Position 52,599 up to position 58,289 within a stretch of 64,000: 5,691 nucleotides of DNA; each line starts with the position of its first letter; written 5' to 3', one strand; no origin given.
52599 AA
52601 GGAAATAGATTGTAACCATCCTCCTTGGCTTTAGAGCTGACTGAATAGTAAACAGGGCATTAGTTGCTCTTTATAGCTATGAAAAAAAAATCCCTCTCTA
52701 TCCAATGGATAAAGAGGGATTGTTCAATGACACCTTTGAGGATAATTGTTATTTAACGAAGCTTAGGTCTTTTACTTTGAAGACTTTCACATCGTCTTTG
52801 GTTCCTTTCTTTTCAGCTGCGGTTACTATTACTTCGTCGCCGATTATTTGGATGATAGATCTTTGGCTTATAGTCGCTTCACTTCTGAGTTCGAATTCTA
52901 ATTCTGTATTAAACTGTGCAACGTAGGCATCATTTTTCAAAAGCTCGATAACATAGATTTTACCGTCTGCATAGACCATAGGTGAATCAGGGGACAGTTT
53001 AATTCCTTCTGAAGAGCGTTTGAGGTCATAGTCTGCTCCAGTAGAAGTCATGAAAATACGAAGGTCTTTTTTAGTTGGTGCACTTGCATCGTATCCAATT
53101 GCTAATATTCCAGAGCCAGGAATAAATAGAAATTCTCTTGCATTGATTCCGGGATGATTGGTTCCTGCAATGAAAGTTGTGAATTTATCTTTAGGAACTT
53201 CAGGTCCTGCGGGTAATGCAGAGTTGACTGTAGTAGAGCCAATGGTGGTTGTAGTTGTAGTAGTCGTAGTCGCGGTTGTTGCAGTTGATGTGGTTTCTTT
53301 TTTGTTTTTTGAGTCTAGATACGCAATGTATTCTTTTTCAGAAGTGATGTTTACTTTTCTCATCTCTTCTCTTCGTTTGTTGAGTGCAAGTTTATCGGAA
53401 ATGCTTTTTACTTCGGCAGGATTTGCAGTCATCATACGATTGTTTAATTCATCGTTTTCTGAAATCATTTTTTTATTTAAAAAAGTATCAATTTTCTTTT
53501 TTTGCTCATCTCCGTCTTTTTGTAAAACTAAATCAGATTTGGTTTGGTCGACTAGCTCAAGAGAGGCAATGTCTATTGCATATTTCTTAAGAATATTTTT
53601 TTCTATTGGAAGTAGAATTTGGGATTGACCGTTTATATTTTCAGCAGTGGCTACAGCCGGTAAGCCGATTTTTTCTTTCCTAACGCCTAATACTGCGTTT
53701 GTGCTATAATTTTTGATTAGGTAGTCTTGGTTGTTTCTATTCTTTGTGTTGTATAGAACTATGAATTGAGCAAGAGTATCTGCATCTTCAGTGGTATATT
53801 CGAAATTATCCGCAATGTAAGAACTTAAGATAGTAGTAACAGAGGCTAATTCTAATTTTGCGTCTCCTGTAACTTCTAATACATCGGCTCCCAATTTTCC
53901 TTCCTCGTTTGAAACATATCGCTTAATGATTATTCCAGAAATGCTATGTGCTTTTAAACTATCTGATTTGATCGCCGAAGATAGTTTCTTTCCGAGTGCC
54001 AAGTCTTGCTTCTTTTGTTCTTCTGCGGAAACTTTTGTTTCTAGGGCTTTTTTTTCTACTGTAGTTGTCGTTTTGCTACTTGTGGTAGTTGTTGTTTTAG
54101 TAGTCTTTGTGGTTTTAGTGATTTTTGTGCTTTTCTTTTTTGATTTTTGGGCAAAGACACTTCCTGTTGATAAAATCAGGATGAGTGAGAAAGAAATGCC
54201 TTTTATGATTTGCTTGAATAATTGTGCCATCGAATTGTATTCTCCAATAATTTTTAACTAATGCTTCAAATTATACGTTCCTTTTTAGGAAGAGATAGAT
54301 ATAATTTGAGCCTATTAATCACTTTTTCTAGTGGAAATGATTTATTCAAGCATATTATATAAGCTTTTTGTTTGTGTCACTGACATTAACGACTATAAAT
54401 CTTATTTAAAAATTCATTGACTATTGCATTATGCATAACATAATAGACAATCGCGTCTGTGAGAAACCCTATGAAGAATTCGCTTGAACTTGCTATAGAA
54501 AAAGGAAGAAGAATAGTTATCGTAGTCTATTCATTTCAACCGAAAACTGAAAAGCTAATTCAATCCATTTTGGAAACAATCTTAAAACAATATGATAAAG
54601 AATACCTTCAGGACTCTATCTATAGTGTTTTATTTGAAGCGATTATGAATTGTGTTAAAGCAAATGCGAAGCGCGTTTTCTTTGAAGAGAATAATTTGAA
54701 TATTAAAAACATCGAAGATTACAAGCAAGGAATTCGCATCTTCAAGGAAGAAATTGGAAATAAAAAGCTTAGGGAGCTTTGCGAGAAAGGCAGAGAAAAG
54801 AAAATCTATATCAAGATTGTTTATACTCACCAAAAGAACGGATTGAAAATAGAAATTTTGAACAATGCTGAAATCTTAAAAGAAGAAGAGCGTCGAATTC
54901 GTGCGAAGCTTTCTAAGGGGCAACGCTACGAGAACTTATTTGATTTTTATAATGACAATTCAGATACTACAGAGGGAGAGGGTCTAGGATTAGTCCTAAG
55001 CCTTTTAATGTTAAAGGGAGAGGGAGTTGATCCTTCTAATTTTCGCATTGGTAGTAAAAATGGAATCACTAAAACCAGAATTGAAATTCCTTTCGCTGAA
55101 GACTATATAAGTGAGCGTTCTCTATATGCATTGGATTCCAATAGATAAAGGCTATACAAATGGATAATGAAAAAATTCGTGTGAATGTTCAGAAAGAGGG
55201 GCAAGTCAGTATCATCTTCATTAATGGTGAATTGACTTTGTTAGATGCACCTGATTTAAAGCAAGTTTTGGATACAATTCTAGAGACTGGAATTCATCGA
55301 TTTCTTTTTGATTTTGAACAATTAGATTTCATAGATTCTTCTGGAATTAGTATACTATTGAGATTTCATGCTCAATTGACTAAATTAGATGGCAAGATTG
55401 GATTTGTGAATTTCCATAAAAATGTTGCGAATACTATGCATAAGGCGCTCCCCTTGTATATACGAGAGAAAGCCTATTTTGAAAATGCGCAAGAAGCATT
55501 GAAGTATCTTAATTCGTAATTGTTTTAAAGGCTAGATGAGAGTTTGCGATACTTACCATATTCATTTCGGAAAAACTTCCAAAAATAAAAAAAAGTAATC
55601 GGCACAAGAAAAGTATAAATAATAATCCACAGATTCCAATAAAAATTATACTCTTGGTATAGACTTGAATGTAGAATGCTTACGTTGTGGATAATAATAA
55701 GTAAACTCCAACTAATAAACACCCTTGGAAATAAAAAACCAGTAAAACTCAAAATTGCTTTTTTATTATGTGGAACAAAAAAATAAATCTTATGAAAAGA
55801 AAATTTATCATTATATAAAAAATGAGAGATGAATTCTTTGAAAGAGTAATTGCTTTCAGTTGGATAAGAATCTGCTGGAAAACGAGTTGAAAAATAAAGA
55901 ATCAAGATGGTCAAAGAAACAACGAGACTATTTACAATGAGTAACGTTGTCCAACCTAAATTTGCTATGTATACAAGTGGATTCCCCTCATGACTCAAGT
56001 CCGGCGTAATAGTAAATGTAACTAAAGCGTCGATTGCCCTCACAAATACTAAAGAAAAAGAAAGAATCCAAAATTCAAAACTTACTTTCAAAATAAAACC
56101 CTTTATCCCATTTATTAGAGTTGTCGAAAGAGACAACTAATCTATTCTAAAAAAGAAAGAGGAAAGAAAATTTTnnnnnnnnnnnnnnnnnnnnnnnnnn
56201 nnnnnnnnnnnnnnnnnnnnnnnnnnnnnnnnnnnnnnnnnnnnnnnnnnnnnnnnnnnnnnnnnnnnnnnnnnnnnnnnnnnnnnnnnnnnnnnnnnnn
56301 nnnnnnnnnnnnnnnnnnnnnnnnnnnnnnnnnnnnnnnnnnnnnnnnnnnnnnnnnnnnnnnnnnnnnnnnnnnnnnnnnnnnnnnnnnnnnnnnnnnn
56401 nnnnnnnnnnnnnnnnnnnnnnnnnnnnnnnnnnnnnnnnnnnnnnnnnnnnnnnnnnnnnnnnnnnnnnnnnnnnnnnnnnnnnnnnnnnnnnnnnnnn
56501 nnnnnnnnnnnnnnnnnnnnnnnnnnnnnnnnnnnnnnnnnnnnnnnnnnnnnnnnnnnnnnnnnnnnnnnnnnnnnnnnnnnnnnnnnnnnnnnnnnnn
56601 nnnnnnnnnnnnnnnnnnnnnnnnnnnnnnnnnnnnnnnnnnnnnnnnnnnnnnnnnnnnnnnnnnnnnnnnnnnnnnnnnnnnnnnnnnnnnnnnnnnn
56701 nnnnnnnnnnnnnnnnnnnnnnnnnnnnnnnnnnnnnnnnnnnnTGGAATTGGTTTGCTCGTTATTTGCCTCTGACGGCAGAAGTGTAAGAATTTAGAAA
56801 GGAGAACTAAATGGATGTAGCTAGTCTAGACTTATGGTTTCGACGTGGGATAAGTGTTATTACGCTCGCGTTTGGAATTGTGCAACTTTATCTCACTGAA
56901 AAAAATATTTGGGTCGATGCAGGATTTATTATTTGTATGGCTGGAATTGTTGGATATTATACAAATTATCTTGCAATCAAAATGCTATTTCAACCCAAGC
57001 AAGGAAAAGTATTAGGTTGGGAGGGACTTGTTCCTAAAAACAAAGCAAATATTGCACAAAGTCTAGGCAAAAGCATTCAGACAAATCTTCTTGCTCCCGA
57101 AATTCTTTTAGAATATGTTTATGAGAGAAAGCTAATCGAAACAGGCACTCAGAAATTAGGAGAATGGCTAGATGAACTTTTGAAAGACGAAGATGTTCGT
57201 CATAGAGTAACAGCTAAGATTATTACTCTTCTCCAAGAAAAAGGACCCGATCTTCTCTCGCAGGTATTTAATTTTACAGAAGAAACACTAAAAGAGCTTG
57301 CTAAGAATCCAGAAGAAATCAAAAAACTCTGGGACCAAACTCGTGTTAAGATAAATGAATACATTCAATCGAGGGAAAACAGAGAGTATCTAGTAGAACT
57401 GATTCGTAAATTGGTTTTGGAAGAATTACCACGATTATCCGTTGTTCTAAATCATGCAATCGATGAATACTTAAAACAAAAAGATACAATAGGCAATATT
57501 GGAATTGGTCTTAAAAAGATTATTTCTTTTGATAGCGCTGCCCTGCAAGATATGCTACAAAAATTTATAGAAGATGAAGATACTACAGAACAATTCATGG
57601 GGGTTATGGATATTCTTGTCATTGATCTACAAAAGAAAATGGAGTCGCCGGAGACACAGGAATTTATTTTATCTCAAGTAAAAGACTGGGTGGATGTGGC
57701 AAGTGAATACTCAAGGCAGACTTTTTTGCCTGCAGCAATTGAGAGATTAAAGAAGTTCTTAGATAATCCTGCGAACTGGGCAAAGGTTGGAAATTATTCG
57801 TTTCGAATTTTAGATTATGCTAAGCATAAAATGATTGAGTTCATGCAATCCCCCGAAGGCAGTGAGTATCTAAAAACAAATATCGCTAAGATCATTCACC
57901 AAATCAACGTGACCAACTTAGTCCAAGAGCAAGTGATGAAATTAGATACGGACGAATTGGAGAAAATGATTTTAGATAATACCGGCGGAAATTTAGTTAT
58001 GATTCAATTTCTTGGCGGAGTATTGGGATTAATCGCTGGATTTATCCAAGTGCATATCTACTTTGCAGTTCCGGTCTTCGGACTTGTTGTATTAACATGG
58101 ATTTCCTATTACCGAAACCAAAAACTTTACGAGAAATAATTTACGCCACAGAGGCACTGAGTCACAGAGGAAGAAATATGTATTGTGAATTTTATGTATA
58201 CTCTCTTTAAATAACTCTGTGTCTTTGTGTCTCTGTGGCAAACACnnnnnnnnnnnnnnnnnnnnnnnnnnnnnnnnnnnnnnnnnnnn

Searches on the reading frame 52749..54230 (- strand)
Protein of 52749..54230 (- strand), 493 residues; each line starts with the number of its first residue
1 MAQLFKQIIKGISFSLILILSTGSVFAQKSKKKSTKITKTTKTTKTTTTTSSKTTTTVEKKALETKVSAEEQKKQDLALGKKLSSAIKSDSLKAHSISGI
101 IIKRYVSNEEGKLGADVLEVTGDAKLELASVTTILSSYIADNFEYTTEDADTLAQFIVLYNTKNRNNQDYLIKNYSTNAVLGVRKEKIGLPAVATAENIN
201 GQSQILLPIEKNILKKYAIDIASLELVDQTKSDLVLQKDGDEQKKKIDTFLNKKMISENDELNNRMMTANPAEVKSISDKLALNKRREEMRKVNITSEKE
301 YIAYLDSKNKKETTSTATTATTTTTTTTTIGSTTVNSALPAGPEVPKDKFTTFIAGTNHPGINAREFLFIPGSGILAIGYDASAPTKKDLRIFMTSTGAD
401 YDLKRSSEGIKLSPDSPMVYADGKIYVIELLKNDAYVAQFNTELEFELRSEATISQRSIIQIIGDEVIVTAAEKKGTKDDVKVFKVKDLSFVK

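Call 20: search_protein_families(library=pfam, proteins=[window:52749-54230:-], max_evalue=0.01)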
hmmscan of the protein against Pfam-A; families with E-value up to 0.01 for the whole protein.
window:52749-54230:- (493 aa): 2 families
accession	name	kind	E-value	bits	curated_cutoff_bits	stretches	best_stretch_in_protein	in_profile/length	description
PF05262.16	Borrelia_P83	-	5.4e-12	45.4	33.6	1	79-259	32-210/489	Borrelia P83/100 protein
PF21827.1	New_glue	-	0.00034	20.7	31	0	306-335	19-51/94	New glue protein family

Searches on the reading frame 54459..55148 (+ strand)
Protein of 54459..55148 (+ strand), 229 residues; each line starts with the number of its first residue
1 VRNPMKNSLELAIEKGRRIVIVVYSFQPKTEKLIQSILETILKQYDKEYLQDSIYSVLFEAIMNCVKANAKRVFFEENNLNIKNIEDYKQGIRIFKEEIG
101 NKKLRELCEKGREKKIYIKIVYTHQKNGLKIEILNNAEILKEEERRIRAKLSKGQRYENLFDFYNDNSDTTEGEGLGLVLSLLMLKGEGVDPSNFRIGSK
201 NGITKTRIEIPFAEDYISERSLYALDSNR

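Call 20: search_protein_families(library=pfam, proteins=[window:54459-55148:+], max_evalue=0.01)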
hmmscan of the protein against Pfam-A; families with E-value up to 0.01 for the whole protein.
window:54459-55148:+ (229 aa): 1 family
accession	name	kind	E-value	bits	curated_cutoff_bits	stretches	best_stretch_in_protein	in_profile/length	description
PF02518.31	HATPase_c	-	0.0011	19.8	26.4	0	110-182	21-81/111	Histidine kinase-, DNA gyrase B-, and HSP90-like ATPase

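Call 41: search_protein_families(library=ncbifam, proteins=[window:54459-55148:+], max_evalue=0.1)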
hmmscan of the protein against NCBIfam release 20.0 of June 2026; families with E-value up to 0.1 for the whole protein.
window:54459-55148:+ (229 aa): 0 families

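Call 58: search_solved_structures(query=window:54459-55145:+, max_evalue=1)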
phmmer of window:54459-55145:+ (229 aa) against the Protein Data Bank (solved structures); distinct sequences matched with E-value up to 1: 1.
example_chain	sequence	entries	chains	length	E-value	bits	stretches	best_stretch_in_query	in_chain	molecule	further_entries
6s10_A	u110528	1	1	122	0.62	12.9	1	45-107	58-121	RNA chaperone ProQ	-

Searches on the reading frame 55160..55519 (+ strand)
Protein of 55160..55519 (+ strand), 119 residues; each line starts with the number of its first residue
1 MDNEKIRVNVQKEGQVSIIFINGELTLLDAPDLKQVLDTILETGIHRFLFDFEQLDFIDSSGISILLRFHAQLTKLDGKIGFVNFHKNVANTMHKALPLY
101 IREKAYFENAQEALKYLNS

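Call 20: search_protein_families(library=pfam, proteins=[window:55160-55519:+], max_evalue=0.01)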
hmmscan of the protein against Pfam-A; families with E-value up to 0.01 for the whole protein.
window:55160-55519:+ (119 aa): 2 families
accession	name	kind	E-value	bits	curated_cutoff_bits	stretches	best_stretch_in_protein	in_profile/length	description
PF01740.26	STAS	-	9.5e-15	54.7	22.6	1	8-96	2-91/106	STAS domain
PF13466.11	STAS_2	-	3.8e-09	37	29.2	1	21-94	3-75/80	STAS domain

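Call 41: search_protein_families(library=ncbifam, proteins=[window:55160-55519:+], max_evalue=0.1)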
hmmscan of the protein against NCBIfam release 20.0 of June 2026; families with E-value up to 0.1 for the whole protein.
window:55160-55519:+ (119 aa): 6 families
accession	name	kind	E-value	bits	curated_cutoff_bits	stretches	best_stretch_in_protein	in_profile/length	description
TIGR00377.1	ant_ant_sig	superfamily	1.1e-13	51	53.45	1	6-94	3-92/108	anti-sigma factor antagonist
TIGR02886.1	spore_II_AA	equivalog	1.3e-11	44.4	114.75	1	9-92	2-86/106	anti-sigma F factor antagonist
NF047705.1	slr1659_superfam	superfamily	1.4e-07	31.8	100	1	8-75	8-78/111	slr1659 superfamily regulator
NF008660.1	PRK11660.1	equivalog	0.00032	19.2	614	1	9-116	458-564/572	C4-dicarboxylic acid transporter DauA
TIGR00815.1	sulP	subfamily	0.0028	16.2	380.45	1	42-98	493-549/565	sulfate permease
NF033618.0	mlaB_1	equivalog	0.0062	16.9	90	1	48-89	38-79/94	lipid asymmetry maintenance protein MlaB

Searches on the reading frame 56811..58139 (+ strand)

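Call 54: search_protein_families(library=pfam, proteins=[window:56811-58139:+], max_evalue=0.001)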
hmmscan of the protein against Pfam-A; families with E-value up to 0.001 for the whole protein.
window:56811-58139:+ (442 aa): 1 family
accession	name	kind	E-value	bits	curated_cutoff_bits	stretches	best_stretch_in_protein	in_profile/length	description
PF04286.17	DUF445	-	5.3e-31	109.3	33.8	1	43-416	2-364/368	Protein of unknown function (DUF445)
